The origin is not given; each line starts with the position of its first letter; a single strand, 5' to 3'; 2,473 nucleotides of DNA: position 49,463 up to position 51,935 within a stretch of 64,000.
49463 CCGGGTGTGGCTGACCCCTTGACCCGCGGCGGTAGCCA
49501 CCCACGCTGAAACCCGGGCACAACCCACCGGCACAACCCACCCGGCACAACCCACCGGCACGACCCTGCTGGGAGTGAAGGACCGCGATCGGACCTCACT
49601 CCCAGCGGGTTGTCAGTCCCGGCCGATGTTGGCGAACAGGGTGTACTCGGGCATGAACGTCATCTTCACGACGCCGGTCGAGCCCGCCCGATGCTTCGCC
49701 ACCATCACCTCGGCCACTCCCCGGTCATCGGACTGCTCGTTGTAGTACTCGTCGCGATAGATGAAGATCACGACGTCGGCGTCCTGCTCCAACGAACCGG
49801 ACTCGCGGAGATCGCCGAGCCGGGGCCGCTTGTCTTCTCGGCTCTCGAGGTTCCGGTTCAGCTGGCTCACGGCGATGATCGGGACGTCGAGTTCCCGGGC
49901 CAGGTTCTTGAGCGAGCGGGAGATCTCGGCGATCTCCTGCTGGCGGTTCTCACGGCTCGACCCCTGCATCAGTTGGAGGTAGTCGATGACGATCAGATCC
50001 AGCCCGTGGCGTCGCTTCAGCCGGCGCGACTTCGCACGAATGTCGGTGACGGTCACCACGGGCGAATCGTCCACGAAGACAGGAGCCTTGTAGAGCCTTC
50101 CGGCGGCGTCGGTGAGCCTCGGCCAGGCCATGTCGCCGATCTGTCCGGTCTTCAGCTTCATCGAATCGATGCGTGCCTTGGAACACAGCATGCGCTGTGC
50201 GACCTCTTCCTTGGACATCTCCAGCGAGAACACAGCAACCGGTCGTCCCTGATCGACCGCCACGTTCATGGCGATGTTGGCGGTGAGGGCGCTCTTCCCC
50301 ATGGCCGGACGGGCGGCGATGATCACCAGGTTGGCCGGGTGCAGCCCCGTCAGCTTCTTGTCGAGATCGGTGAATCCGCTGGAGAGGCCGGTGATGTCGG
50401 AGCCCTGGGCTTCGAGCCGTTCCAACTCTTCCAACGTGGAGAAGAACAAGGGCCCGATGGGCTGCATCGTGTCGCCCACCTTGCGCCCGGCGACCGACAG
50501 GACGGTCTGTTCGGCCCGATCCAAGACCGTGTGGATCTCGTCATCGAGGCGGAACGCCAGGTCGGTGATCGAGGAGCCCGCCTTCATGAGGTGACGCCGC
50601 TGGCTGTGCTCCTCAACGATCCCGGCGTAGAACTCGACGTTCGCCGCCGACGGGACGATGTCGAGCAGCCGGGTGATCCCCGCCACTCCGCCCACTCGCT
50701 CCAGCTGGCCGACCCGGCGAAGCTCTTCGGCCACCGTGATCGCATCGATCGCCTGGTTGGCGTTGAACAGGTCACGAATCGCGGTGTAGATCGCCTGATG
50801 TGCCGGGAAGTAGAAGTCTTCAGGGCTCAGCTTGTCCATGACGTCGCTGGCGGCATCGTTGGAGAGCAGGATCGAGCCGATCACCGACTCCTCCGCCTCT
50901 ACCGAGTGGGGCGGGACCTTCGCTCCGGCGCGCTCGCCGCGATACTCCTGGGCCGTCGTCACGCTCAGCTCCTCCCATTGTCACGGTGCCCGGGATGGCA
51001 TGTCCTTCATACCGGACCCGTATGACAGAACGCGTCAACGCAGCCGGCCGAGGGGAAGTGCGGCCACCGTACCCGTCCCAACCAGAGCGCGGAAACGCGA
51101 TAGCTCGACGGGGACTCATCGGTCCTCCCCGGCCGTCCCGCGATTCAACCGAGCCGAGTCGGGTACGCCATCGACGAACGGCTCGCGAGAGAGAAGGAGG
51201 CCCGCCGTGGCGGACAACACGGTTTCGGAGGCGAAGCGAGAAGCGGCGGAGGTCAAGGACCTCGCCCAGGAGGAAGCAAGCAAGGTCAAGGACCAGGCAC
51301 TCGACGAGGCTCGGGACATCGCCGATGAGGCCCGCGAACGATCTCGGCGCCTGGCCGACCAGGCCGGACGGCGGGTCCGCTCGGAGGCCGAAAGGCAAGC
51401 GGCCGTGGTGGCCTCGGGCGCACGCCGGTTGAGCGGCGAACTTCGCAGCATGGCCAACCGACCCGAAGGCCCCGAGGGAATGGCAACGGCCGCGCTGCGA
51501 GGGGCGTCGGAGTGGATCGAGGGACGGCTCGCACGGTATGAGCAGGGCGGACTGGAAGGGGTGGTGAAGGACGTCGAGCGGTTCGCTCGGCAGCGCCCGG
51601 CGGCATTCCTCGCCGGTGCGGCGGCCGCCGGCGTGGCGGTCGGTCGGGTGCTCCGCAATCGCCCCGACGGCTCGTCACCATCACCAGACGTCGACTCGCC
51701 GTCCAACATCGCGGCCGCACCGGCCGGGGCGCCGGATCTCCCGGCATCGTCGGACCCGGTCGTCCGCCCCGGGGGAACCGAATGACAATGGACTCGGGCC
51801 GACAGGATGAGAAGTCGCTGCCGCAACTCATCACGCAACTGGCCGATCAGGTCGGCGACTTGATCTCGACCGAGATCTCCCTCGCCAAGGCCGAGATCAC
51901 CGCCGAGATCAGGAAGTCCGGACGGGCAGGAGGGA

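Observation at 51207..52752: Holin-X-like / DUF3618-like three-gene membrane module inserted into the rpsF-ssb-rpsR-rplI-dnaB locus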

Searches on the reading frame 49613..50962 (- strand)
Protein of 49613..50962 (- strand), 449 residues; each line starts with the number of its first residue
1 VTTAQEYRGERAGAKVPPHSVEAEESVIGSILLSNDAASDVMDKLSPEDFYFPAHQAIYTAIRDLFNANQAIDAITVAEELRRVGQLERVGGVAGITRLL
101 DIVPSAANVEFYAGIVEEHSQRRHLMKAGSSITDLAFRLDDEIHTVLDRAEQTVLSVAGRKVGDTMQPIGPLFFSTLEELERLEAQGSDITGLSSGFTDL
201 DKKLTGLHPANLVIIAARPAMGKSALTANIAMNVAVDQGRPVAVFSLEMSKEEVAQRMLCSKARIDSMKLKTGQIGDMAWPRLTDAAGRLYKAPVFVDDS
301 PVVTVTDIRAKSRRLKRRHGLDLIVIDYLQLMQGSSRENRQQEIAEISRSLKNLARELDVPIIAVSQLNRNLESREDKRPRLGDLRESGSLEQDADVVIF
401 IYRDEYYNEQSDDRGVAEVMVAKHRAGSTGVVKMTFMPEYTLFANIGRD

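Call 4: search_protein_families(library=pfam, proteins=[window:49613-50962:-], max_evalue=0.1)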
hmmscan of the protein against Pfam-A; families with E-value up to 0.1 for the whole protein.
window:49613-50962:- (449 aa): 6 families
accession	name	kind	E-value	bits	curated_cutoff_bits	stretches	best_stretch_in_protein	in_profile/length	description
PF03796.21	DnaB_C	-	8e-108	360.1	27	1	192-445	1-255/255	DnaB-like helicase C terminal domain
PF00772.26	DnaB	-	9.2e-36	122.4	23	1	17-118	2-103/103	DnaB-like helicase N terminal domain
PF13481.12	AAA_25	-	1.1e-17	64.7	27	1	182-369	4-191/195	AAA domain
PF06745.19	ATPase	-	0.0003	20.7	26.6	1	195-332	3-131/231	KaiC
PF05621.17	TniB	-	0.0075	16.2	22.4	1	306-365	105-160/189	Bacterial TniB protein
PF06315.17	AceK_kinase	-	0.055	13.4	29.3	0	50-94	17-61/256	Isocitrate dehydrogenase kinase/phosphatase (AceK) kinase domain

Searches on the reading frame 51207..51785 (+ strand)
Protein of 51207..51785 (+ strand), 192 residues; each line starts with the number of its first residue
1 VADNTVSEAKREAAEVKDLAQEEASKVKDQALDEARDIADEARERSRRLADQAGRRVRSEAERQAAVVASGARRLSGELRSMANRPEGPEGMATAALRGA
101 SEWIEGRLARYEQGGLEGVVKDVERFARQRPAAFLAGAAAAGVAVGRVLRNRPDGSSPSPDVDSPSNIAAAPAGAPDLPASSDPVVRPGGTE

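Call 4: search_protein_families(library=pfam, proteins=[window:51207-51785:+], max_evalue=0.1)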
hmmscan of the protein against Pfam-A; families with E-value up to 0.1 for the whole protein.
window:51207-51785:+ (192 aa): 5 families
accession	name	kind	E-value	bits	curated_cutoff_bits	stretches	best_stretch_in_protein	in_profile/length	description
PF01991.23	vATP-synt_E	-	0.0094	15.8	24.2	1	7-65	4-62/199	ATP synthase (E/31 kDa) subunit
PF00430.23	ATP-synt_B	-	0.032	14.8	28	1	4-66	37-98/132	ATP synthase B/B' CF(0)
PF05103.18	DivIVA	-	0.035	14.5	28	0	8-55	71-118/131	DivIVA protein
PF02987.21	LEA_4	-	0.083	13.2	51.1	0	13-35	8-41/44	Late embryogenesis abundant protein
PF18180.6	LD_cluster3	-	0.092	12.9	25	0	114-150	111-147/170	SLOG cluster3 family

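Call 6: search_protein_families(library=ncbifam, proteins=[window:51207-51785:+], max_evalue=1)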
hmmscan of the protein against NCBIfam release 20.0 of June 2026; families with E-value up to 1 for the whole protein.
window:51207-51785:+ (192 aa): 15 families
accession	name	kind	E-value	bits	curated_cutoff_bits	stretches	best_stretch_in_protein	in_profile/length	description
NF009344.0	PRK12705.1-1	equivalog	0.00025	19.8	831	1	3-78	34-107/572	hypothetical protein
NF050102.1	DivIVA_Wag31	equivalog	0.0018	18.3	260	1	5-74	106-178/256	DivIVA-like cell division protein Wag31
NF005198.1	PRK06669.1-3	equivalog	0.0053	16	200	1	6-63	69-129/299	flagellar assembly protein FliH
TIGR02926.1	AhaH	equivalog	0.0089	16.3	48.5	1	3-43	23-63/85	ATP synthase archaeal subunit H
NF006256.0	PRK08404.1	equivalog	0.016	15.4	107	1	2-64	15-77/103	V-type ATP synthase subunit H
NF002629.0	PRK02292.1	equivalog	0.024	14.4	184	1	15-66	9-60/192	V-type ATP synthase subunit E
NF004413.0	PRK05759.1-4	equivalog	0.071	13.2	197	1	7-67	45-126/156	F0F1 ATP synthase subunit B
NF002170.0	PRK01005.1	equivalog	0.1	12.4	280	1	18-74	23-79/208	V-type ATP synthase subunit E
NF006293.0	PRK08476.1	equivalog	0.13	12.5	118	1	4-44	55-95/141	F0F1 ATP synthase subunit B'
NF004411.0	PRK05759.1-2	equivalog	0.13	12.3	131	1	4-69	63-128/156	F0F1 ATP synthase subunit B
NF004412.0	PRK05759.1-3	equivalog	0.16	11.8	156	1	3-74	74-145/185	F0F1 ATP synthase subunit B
NF009992.0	PRK13461.1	equivalog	0.29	10.7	127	1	4-65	64-125/159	F0F1 ATP synthase subunit B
NF002424.0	PRK01558.1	equivalog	0.5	9.9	241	1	2-55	24-73/203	V-type ATP synthase subunit E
NF005607.0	PRK07353.1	equivalog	0.87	9.3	131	0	5-67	80-142/155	F0F1 ATP synthase subunit B'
TIGR01144.1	ATP_synt_b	equivalog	0.95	9.3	65.5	0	3-64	53-114/147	F0F1 ATP synthase subunit B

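Call 7: search_protein_families(library=phrogs, proteins=[window:51207-51785:+], max_evalue=1)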
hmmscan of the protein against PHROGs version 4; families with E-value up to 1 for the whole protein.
window:51207-51785:+ (192 aa): 1 family
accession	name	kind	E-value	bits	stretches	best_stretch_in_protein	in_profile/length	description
phrog_5793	-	unknown function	0.16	11.6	1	29-84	41-95/581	-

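Call 28: search_protein_families(library=pfam, alignment_id=A3, max_evalue=0.01)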
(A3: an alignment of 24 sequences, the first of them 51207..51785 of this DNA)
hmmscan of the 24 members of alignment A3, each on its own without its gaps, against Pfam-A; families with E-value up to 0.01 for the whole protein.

A. member 1, window:51207-51785:+ (192 aa): 1 family
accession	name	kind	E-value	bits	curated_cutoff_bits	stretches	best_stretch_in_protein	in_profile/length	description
PF01991.23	vATP-synt_E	-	0.0094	15.8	24.2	0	7-65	4-62/199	ATP synthase (E/31 kDa) subunit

B. families by the number of members that match (of 24 scanned): 8 families
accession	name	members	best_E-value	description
PF01442.23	Apolipoprotein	10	0.00058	Apolipoprotein A1/A4/E domain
PF05532.17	CsbD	1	0.00034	CsbD-like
PF00748.24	Calpain_inhib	1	0.00047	Calpain inhibitor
PF07697.16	7TMR-HDED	1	0.0015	7TM-HD extracellular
PF06188.17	HrpE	1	0.0076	HrpE/YscL/FliH and V-type ATPase subunit E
PF12732.12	YtxH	1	0.0089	YtxH-like protein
PF19551.4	DUF6074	1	0.0089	Family of unknown function (DUF6074)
PF01991.23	vATP-synt_E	1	0.0094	ATP synthase (E/31 kDa) subunit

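Call 49: find_homologous_proteins(query=A3, max_evalue=0.001)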
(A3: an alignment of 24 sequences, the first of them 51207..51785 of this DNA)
Query A3 (24 sequences) (192 aa, profile of the alignment): 63 proteins with E <= 0.001 among 8000 candidates.
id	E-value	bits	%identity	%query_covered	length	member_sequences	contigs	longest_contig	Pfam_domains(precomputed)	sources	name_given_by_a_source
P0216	8.6e-61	223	34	74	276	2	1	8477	-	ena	-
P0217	2.4e-60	222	33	82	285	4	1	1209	-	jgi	jgi:uncharacterized protein YjbJ (UPF0337 family)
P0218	1.6e-59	219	32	86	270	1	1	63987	-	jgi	jgi:hypothetical protein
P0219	1.8e-59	219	32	96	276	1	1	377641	-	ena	-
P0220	2.9e-59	218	37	74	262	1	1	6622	-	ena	-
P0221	8.0e-59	217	32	77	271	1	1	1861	-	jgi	-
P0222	8.8e-59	217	36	74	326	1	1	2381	-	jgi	jgi:hypothetical protein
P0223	3.8e-58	215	36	91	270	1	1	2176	-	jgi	-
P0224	1.4e-57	213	35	74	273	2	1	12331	-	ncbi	-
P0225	1.5e-57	213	35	76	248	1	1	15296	-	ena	-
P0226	1.8e-57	213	32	77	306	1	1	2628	-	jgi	jgi:hypothetical protein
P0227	3.2e-57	212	37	70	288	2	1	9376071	-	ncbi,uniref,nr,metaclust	ncbi:hypothetical protein [Actinoplanes friuliensis]|uniref:Uncharacterized protein n=1 Tax=Actinopl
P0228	3.6e-57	212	36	77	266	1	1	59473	-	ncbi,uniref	ncbi:hypothetical protein GCM10010517_59090 [Streptosporangium fragile]|uniref:DUF3618 domain-contai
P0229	7.7e-57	211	34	85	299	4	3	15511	-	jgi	jgi:uncharacterized protein YjbJ (UPF0337 family)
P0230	7.9e-57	211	35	82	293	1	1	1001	-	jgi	-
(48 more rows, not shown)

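Call 62: predict_structure(alignment_id=A5)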
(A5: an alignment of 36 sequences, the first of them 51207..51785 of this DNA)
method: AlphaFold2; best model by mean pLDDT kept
length: 192 residues; sequences in the alignment: 36
mean_pLDDT: 75.9   pTM: 0.33
mean pLDDT of the five models: 75.9, 72.8, 72.6, 68.3, 67.4
residues with pLDDT >= 90: 17; 70-90: 131; 50-70: 20; < 50: 24
segments of 3 or more residues with pLDDT < 50: 155-162, 164-175
pLDDT, mean of each block of 10 residues (from residue 1): 84 91 88 85 81 79 81 85 77 80 84 82 87 84 76 51 45 50 57 51
secondary structure, 60 per line:
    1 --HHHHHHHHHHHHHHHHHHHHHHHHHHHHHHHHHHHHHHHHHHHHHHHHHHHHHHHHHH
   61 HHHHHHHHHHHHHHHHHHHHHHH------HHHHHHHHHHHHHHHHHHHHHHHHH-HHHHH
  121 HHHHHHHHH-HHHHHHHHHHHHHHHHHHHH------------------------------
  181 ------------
elements in order: H3-83 H90-114 H116-129 H131-150

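Call 69: search_solved_structures(query=A5, max_evalue=1)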
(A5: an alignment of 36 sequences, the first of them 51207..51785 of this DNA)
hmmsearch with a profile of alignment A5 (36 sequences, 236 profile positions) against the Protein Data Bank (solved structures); distinct sequences matched with E-value up to 1: 15.
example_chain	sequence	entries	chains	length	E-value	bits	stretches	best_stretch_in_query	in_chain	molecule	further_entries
7jg5_b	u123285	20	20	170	7.5e-05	25.9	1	14-104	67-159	ATP synthase subunit b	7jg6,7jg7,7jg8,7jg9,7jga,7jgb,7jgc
7njk_b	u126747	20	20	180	9e-05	25.6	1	14-104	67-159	ATP synthase subunit b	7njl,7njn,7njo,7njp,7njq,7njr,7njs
8a3k_UNK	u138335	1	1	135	0.0072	19.4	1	46-111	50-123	sc-apCC-4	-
2x43_S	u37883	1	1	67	0.012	18.7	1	35-95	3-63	SHERP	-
9o19_X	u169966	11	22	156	0.014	18.4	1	13-83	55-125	ATP synthase subunit b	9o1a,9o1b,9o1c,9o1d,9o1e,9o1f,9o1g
7bqq_A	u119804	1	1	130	0.056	16.5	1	42-131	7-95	Gogy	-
3g67_A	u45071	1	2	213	0.083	15.9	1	62-132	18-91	Methyl-accepting chemotaxis protein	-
3g6b_A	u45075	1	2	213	0.098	15.7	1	62-132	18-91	Methyl-accepting chemotaxis protein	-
9r1n_A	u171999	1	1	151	0.23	14.5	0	65-111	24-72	sc-apCC-4-DPH-2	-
2lem_A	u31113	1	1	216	0.24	14.4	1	15-81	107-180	Apolipoprotein A-I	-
9ugr_A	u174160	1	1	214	0.24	14.4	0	72-119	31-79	Syn-F4-Link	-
9r1j_A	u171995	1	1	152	0.37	13.8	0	16-111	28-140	sc-apCC-4-NR-1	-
8e12_A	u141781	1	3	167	0.56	13.2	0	19-51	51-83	BGL14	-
9r1m_A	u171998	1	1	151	0.62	13.1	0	14-112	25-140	sc-apCC-4-LMF-1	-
7vhq_E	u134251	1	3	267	0.75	12.8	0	10-63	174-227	Protein HflK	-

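Call 74: search_protein_representatives(alignment_id=A5)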
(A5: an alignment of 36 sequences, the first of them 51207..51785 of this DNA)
Query: 36 sequences, 236 profile positions. Proteins with E-value up to 0.001 (for the whole library): 15133; up to 1e-10: 10136; up to 1e-30: 2411. The best 150 are listed.
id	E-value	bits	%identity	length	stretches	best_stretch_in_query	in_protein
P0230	5.8e-76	271.8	-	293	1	8-227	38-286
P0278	6.0e-76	271.7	-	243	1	9-227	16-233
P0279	1.1e-72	261.1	-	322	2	7-176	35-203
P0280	1.6e-72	260.5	-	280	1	9-226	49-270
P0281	1.1e-70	254.5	-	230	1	8-164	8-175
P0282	7.1e-68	245.3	-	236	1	17-227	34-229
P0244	3.2e-66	239.9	-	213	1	24-232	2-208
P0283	1.8e-64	234.2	-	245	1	1-216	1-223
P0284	3.5e-64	233.2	-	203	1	41-227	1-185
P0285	4.5e-63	229.6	-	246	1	1-227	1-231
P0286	1.3e-62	228.1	-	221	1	1-166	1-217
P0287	5.7e-62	226.0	-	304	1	11-179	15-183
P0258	9.2e-62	225.3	-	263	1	14-226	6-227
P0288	1.5e-61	224.6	-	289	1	10-222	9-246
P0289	1.7e-61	224.4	-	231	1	18-225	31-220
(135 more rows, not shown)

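Call 84: search_protein_families(library=padloc, proteins=[window:51207-51785:+], max_evalue=0.01)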
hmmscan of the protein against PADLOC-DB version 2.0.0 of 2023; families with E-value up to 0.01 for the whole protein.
window:51207-51785:+ (192 aa): 0 families
